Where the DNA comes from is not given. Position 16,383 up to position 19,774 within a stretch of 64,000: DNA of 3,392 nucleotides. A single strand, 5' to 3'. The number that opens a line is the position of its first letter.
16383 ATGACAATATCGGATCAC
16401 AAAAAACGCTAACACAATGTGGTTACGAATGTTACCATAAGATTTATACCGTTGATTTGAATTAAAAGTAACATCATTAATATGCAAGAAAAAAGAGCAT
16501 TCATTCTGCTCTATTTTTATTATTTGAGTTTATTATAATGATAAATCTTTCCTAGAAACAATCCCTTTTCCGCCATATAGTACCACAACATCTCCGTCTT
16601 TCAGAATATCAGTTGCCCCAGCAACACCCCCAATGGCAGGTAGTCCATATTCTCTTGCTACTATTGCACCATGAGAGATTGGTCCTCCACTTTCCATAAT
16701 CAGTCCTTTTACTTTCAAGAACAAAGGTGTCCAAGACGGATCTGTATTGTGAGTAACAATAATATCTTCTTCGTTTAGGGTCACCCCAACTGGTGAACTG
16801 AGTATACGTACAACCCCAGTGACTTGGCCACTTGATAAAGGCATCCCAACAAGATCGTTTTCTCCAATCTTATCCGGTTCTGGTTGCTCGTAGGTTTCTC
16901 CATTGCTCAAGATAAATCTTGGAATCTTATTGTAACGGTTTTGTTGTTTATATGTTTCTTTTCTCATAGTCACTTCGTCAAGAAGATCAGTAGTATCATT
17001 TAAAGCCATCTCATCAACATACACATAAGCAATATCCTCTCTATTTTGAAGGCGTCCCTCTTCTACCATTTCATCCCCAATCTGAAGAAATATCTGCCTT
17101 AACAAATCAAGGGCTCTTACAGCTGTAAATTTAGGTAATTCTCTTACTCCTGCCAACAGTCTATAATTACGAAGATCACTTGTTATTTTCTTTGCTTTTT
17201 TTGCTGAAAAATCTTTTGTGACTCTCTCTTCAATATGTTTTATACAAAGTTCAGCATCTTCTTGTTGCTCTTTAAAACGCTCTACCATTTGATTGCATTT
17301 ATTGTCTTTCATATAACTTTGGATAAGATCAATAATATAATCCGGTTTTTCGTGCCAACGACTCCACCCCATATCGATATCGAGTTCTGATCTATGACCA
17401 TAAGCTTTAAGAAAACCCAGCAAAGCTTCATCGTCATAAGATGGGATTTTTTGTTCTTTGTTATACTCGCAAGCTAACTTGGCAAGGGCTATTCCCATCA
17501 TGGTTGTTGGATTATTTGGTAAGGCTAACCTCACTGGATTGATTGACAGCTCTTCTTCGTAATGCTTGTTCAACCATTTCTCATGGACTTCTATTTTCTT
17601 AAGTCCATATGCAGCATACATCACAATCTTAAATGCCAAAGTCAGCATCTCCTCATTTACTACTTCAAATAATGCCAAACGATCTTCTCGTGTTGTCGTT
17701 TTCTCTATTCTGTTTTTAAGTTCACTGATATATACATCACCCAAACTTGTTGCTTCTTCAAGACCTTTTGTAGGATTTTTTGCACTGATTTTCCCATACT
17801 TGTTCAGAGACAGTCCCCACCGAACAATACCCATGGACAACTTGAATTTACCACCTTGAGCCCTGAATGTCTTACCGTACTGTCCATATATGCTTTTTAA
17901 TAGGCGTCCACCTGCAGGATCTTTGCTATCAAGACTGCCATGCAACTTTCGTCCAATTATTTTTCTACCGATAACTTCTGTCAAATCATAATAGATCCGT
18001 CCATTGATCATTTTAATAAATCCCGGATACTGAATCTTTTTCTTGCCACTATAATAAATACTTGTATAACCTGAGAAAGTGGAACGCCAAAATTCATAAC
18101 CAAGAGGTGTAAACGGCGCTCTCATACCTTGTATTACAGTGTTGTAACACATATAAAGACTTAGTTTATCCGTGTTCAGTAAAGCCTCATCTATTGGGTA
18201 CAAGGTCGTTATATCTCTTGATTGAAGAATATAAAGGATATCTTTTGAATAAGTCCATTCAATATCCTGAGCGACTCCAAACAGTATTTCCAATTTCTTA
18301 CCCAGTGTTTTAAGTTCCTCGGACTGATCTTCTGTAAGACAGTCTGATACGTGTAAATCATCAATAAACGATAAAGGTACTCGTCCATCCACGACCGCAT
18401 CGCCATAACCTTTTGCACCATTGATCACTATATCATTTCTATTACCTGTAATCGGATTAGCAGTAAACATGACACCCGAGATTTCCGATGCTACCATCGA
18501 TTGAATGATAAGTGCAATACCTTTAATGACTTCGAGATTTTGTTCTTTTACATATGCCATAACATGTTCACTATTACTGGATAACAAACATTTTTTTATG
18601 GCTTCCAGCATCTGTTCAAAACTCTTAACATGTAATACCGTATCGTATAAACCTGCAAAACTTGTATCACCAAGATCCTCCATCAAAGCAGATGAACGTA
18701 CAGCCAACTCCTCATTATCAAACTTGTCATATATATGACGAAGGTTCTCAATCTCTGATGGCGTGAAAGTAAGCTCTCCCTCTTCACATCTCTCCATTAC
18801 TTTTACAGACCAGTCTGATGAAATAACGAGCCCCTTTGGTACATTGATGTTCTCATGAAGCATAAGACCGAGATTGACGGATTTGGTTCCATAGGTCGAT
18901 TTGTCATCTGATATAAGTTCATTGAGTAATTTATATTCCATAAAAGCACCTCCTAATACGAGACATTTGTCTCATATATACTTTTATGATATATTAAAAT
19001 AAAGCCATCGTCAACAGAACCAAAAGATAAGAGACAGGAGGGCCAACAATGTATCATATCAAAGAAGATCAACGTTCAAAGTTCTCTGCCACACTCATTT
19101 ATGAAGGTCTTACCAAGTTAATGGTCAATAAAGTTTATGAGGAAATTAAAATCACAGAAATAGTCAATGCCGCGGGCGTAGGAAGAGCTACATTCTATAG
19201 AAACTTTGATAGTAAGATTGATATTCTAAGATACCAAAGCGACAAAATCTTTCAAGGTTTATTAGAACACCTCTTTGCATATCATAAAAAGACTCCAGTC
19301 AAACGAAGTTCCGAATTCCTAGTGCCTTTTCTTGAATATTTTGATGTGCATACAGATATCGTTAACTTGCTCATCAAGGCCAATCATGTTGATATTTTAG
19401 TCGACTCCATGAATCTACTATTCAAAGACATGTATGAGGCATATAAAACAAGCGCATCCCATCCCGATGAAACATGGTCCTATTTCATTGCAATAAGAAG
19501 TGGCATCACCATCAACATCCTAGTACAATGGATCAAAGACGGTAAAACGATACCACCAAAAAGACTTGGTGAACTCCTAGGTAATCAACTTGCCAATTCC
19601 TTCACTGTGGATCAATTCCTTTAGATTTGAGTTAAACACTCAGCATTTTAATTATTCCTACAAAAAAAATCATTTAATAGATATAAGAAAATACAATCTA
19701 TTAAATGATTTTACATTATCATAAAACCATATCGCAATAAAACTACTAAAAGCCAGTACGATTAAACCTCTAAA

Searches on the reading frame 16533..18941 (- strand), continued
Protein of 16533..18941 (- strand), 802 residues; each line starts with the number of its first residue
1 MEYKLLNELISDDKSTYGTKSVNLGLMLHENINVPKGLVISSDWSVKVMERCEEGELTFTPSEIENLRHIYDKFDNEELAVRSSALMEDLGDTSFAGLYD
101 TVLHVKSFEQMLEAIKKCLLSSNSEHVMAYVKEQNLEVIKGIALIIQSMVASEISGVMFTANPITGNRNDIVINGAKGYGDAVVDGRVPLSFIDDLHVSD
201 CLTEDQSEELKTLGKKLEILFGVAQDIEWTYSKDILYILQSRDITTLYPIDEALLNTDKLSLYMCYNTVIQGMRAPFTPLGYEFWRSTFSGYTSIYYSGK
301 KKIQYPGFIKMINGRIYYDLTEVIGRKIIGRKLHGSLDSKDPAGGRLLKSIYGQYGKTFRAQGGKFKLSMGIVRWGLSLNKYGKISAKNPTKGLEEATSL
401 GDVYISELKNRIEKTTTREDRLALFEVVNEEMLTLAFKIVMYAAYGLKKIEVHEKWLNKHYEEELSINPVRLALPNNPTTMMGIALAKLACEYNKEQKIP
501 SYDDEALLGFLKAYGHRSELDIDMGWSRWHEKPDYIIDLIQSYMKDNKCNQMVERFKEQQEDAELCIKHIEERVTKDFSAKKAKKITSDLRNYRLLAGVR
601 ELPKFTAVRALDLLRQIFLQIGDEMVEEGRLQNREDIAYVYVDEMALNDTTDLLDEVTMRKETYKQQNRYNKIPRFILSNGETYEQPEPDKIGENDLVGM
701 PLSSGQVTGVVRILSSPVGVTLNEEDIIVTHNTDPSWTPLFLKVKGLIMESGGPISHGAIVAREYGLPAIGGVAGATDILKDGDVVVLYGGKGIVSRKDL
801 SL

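Call 81: find_encoding_contigs(protein=P0137, flank=3500, max_places=1)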
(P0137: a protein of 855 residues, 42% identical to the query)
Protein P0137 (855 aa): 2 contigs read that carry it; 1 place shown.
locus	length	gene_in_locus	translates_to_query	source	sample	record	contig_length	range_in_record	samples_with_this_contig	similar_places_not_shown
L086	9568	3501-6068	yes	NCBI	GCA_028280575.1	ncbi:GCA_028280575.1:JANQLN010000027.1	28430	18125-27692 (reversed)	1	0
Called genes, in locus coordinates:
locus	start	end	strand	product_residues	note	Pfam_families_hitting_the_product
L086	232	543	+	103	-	PF12647:RNHCP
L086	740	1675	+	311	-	PF03215:Rad17 (weak), PF00005:ABC_tran, PF13304:AAA_21 (faint)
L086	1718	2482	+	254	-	PF01061:ABC2_membrane, PF12698:ABC2_membrane_3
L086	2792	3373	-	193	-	PF00440:TetR_N (weak)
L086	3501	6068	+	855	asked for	PF01326:PPDK_N, PF27448:Rph_4th, PF00391:PEP-utilizers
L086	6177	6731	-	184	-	PF00376:MerR, PF13411:MerR_1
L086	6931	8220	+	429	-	PF01053:Cys_Met_Meta_PP, PF06838:Met_gamma_lyase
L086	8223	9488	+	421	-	PF26018:BSH_RND_rel, PF26012:HH_RND_rel, PF26011:Beta-barrel_RND_rel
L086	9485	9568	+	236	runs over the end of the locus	PF01168:Ala_racemase_N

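Call 82: find_encoding_contigs(protein=P0143, flank=3500, max_places=1)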
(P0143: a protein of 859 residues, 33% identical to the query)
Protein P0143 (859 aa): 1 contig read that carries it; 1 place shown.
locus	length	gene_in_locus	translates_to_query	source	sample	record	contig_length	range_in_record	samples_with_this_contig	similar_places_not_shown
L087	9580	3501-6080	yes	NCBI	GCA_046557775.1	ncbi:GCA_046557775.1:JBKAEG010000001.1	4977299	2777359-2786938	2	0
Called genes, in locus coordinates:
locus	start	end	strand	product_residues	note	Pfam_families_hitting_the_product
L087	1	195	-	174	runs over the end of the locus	PF07638:Sigma70_ECF (weak), PF04542:Sigma70_r2, PF08281:Sigma70_r4_2, PF04545:Sigma70_r4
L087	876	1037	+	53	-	-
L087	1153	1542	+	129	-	PF00376:MerR, PF13411:MerR_1, PF09278:MerR-DNA-bind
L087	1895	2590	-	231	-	PF00106:adh_short, PF08659:KR, PF13561:adh_short_C2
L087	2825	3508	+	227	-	PF00440:TetR_N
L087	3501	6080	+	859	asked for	PF01326:PPDK_N, PF27448:Rph_4th, PF00391:PEP-utilizers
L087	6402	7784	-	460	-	PF00245:Alk_phosphatase, PF01676:Metalloenzyme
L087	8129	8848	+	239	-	PF04542:Sigma70_r2, PF08281:Sigma70_r4_2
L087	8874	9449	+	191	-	PF00574:CLP_protease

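Call 84: predict_structure(alignment_id=A3)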
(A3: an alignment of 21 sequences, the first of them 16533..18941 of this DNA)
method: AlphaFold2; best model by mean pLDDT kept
length: 802 residues; sequences in the alignment: 21
mean_pLDDT: 88.2   pTM: 0.85
mean pLDDT of the five models: 88.2, 87.6, 86.3, 84.7, 83.2
residues with pLDDT >= 90: 491; 70-90: 262; 50-70: 29; < 50: 20
segments of 3 or more residues with pLDDT < 50: 180-197
pLDDT, mean of each block of 10 residues (from residue 1): 93 90 95 94 90 82 93 88 78 66 89 92 78 69 89 86 90 76 42 48 90 94 91 90 86 87 93 89 92 87 90 94 90 89 90 94 85 90 92 94 96 93 92 91 92 93 87 87 93 93 94 92 91 92 87 91 95 96 95 92 92 95 94 96 81 91 90 91 85 80 93 86 90 86 91 86 90 89 94 87 40
secondary structure, 60 per line:
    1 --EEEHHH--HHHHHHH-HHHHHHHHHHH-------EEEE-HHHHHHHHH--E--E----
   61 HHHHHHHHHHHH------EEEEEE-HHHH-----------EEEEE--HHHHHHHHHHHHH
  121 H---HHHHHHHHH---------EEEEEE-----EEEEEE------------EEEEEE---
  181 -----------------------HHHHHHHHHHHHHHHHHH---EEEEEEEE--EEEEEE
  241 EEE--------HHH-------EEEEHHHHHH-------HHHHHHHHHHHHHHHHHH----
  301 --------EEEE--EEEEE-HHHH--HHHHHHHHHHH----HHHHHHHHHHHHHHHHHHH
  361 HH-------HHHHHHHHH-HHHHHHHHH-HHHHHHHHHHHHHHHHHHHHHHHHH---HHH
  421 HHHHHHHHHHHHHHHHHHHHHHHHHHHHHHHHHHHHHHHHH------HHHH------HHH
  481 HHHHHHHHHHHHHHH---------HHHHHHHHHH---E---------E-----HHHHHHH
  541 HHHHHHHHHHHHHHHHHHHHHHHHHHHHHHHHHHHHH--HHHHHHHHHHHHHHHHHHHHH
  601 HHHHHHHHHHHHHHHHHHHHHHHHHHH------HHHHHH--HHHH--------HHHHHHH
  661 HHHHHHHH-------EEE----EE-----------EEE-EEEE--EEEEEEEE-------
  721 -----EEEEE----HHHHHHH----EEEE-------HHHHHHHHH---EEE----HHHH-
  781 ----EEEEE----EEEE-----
elements in order (helices of 4 or more, strands of 3 or more residues): E3-5 H11-17 H19-29 E37-40 H42-50 H61-72 E79-84 H86-89 E101-105 H108-121 H125-133 E143-148 E154-159 E172-177 H204-221 E225-232 E235-243 E262-265 H266-271 H279-296 E309-312 E315-319 H321-324 H327-337 H342-362 H370-378 H380-388 H390-414 H418-461 H468-471 H478-495 H505-514 H534-577 H580-627 H634-639 H642-645 H654-668 E676-678 E696-698 E700-703 E706-713 E726-730 H735-741 E746-749 H757-765 E769-771 H776-779 E785-789 E794-797

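Call 87: fold_search(model_id=the predicted structure, library=pdb)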
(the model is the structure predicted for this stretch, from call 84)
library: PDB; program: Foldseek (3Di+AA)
matches with E <= 10: 588; with E <= 0.001: 30
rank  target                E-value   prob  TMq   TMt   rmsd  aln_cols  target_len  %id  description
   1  5hv1                  4.2e-43  1.00  0.76  0.72   6.4       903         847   25  Rifampin phosphotransferase in complex with AMPPNP and rifampin from Listeria monocytogenes (released 2016-03-30)
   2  5fbs                  1.3e-38  1.00  0.75  0.76   5.3       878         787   24  Crystal structure of rifampin phosphotransferase RPH-Lm from Listeria monocytogenes in complex with ADP and magnesium (released 2016-01-13)
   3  5hv2                  2.2e-38  1.00  0.58  0.56  13.0       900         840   25  Rifampin phosphotransferase G527Y mutant from Listeria monocytogenes (released 2016-03-30)
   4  5fbt                  9.1e-38  1.00  0.73  0.76   6.2       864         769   24  Crystal structure of rifampin phosphotransferase RPH-Lm from Listeria monocytogenes in complex with rifampin (released 2015-12-30)
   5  5hv3                  1.5e-37  1.00  0.61  0.59  12.3       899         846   25  Rifampin phosphotransferase G527Y mutant in complex with AMPPNP from Listeria monocytogenes (released 2016-03-30)
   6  5fbu                  1.8e-33  1.00  0.66  0.72   7.8       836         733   24  Crystal structure of rifampin phosphotransferase RPH-Lm from Listeria monocytogenes in complex with rifampin-phosphate (released 2015-12-30)
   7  5hv6_A                7.2e-11  1.00  0.25  0.61   8.2       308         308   26  The ATP binding domain of rifampin phosphotransferase from Listeria monocytogenes (released 2016-03-30)
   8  5hv6_B                2.6e-10  1.00  0.24  0.61   7.3       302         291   24  The ATP binding domain of rifampin phosphotransferase from Listeria monocytogenes (released 2016-03-30)
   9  2ols                  5.8e-10  1.00  0.26  0.28   7.7       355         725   17  The crystal structure of the phosphoenolpyruvate synthase from Neisseria meningitidis (released 2007-02-20)
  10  9goj                  7.8e-10  1.00  0.22  0.46   7.6       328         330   21  Crystal structure of HpeI from Rhodococcus rhodochrous GD02 (released 2025-05-21)
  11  5lu4_A                7.9e-09  1.00  0.26  0.25  17.5       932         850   12  C4-type pyruvate phosphate dikinase: conformational intermediate of central domain in the swiveling mechanism (released 2017-05-24)
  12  2dik                  1.6e-08  1.00  0.26  0.24   4.5       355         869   16  R337A MUTANT OF PYRUVATE PHOSPHATE DIKINASE (released 1999-09-13)
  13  1kbl                  2.1e-08  1.00  0.25  0.23   9.4       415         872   16  PYRUVATE PHOSPHATE DIKINASE (released 2002-01-30)
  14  1ggo                  2.2e-08  1.00  0.25  0.23   3.7       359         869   15  T453A MUTANT OF PYRUVATE, PHOSPHATE DIKINASE (released 2001-01-10)
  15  5jvl_A                2.2e-08  1.00  0.24  0.22   4.7       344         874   21  C4-type pyruvate phospate dikinase: nucleotide binding domain with bound ATP analogue (released 2017-04-05)
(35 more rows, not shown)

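Call 103: search_protein_families(library=ncbifam, proteins=[L087:3501-6080:+], max_evalue=1e-60)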
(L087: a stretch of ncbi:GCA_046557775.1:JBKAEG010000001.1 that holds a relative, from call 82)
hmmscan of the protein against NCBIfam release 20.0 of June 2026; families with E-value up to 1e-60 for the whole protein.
L087:3501-6080:+ (859 aa): 13 families
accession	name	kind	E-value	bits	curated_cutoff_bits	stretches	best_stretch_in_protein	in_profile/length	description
NF004878.0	PRK06241.1-3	subfamily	2.2e-164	548.9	945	1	3-853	6-890/891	phosphoenolpyruvate synthase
NF004877.0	PRK06241.1-2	subfamily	2.6e-159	532.2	866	1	5-852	8-868/869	phosphoenolpyruvate synthase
NF041857.1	RIF_Ptrans_rph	equivalog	5.8e-146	488.1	999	2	5-545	6-531/864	rifamycin-inactivating phosphotransferase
NF004879.0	PRK06241.1-4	equivalog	4.2e-133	445.4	976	1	5-852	8-868/868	phosphoenolpyruvate synthase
NF004881.0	PRK06241.2-2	equivalog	9.6e-115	384.8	883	1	13-305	16-313/898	phosphoenolpyruvate synthase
NF005057.0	PRK06464.1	equivalog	6.1e-110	368.5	598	1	1-305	6-338/798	phosphoenolpyruvate synthase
NF004880.0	PRK06241.2-1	equivalog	2.3e-107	359.9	972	1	255-852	234-837/837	phosphoenolpyruvate synthase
TIGR01418.1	PEP_synth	equivalog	1.7e-106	357.4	739.75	1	1-303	1-330/784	pyruvate, water dikinase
NF052631.1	prodigiosin_PigC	equivalog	7.5e-102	341.7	1300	1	11-305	11-300/883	prodigiosin ligase PigC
NF000283.1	RPH_KJ151292.1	equivalog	4.3e-96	323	1700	0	14-381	18-375/865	rifamycin-inactivating phosphotransferase Rph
NF052632.1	undecylprod_RedH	equivalog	5e-94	315.9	1350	0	12-305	13-296/880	undecylprodigiosin ligase RedH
NF004883.0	PRK06241.2-4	equivalog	2.5e-87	294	1063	0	563-852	610-913/928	phosphoenolpyruvate synthase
NF004882.0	PRK06241.2-3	equivalog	2.4e-71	241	850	0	13-315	9-289/827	phosphoenolpyruvate synthase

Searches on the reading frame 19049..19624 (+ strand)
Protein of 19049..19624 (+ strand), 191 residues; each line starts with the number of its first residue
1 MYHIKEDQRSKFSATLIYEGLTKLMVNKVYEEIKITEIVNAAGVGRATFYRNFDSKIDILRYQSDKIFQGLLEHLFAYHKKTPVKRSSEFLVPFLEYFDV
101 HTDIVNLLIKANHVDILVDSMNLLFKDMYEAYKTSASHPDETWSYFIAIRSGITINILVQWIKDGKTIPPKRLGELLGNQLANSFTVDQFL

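Call 5: search_protein_families(library=pfam, proteins=[window:19049-19624:+], max_evalue=0.01)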
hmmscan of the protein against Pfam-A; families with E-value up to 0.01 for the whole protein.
window:19049-19624:+ (191 aa): 2 families
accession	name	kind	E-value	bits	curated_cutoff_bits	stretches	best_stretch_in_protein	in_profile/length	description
PF00440.29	TetR_N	-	1.4e-06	28.4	24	1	22-61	6-45/47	Bacterial regulatory proteins, tetR family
PF14278.11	TetR_C_8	-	7.1e-06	26.5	26.1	1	88-178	4-98/103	Transcriptional regulator C-terminal region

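Call 6: search_protein_families(library=ncbifam, proteins=[window:19049-19624:+], max_evalue=0.01)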
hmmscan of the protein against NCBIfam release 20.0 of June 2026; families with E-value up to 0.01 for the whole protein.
window:19049-19624:+ (191 aa): 5 families
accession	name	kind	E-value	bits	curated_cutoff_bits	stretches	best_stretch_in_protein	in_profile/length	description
TIGR03968.1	mycofact_TetR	equivalog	4.4e-08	32.9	224.9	1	23-87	20-84/190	mycofactocin system transcriptional regulator MftR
TIGR02366.1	DHAK_reg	equivalog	5.1e-08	33.1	129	1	17-162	8-153/176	dihydroxyacetone kinase transcriptional activator DhaS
NF058643.1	TranRegCurRPseudo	equivalog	0.00031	20.5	300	1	22-95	17-93/193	TetR family transcriptional repressor CurR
NF051457.1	acryl_TF_AcuR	equivalog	0.00083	18.7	247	1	8-91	14-99/204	acrylate utilization transcriptional regulator AcuR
NF008402.0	PRK11202.1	equivalog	0.0052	16.5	151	1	3-54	3-54/211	HTH-type transcriptional repressor FabR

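Call 57: search_protein_families(library=padloc, proteins=[window:19049-19624:+], max_evalue=0.001)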
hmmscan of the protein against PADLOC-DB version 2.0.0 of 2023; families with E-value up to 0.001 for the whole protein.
window:19049-19624:+ (191 aa): 0 families

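Call 78: search_solved_structures(query=window:19049-19624:+, max_evalue=0.01)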
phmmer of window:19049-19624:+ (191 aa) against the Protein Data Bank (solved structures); distinct sequences matched with E-value up to 0.01: 5.
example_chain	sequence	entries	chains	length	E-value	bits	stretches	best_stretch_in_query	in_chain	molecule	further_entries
3kkc_A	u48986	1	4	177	2.1e-08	37.9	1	7-147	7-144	TetR family Transcriptional regulator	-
4mk6_A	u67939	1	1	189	3.2e-08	37.3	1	15-174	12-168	Probable Dihydroxyacetone Kinase Regulator DHSK_reg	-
2iu5_A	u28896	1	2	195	0.0059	20.1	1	10-148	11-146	HTH-TYPE DHAKLM OPERON TRANSCRIPTIONAL ACTIVATOR DHAS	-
6el2_A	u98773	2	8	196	0.0069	19.9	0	1-61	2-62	Transcriptional regulator TetR family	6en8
3vpr_A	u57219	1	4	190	0.0081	19.7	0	17-93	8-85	Transcriptional regulator, TetR family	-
